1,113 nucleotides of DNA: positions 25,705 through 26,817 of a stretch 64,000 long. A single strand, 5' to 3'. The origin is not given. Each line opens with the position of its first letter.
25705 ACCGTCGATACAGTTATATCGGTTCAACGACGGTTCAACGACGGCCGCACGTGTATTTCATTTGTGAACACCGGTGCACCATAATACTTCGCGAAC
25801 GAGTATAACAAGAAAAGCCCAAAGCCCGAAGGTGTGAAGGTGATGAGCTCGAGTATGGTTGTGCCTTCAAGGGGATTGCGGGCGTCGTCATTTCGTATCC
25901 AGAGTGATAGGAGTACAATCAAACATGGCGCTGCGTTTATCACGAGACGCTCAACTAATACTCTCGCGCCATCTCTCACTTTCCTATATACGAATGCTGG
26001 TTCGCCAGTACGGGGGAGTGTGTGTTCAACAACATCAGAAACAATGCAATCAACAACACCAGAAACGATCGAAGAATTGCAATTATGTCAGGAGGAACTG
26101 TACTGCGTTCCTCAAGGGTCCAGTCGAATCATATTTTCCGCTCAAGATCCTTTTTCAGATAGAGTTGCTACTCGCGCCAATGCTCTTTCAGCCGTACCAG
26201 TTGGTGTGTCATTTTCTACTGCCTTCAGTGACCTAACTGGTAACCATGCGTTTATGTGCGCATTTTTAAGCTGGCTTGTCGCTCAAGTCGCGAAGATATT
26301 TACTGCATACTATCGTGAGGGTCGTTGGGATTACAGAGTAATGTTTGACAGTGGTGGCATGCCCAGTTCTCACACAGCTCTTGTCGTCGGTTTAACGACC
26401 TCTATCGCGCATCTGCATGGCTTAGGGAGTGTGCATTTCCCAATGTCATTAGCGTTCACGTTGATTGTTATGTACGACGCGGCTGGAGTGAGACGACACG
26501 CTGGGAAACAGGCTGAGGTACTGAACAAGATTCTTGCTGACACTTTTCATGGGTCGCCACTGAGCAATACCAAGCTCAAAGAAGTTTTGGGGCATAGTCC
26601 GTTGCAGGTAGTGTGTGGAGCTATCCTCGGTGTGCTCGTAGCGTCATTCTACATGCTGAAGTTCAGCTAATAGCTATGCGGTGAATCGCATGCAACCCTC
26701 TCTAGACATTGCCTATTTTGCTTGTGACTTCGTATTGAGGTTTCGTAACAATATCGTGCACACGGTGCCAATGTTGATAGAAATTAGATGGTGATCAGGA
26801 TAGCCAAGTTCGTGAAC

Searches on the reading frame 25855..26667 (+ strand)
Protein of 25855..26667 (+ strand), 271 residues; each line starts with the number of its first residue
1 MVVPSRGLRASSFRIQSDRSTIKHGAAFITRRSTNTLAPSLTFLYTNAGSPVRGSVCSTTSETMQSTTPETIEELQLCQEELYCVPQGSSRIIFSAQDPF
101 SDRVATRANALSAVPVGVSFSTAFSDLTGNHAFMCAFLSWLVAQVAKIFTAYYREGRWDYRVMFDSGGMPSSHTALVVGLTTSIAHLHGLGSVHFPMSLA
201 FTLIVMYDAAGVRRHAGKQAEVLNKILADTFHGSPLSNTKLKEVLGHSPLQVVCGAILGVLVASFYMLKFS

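Call 52: find_encoding_contigs(protein=window:25855-26667:+, flank=10000, max_places=10)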
Protein seq(271 aa) (271 aa): 13 contigs read that carry it; 3 places shown.
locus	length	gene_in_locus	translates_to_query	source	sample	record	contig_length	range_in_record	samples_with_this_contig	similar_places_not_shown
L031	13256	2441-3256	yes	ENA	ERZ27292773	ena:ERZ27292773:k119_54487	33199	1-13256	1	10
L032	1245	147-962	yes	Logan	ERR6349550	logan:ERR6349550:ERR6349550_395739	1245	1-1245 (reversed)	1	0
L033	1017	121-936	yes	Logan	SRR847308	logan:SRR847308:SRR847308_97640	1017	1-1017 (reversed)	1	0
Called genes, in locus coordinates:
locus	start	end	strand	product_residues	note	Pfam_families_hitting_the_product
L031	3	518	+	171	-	?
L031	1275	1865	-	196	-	-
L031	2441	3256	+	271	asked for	PF02681:DUF212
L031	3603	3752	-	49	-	-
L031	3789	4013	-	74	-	PF00574:CLP_protease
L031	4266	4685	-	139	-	-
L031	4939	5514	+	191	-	PF00550:PP-binding (faint)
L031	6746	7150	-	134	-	-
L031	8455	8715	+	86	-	PF01602:Adaptin_N (weak), PF12717:Cnd1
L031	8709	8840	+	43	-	-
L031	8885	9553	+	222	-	PF01602:Adaptin_N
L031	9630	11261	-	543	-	PF00579:tRNA-synt_1b, PF22421:SYY_C-terminal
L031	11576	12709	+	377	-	PF01409:tRNA-synt_2d, PF03147:FDX-ACB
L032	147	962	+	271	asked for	PF02681:DUF212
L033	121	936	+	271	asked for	PF02681:DUF212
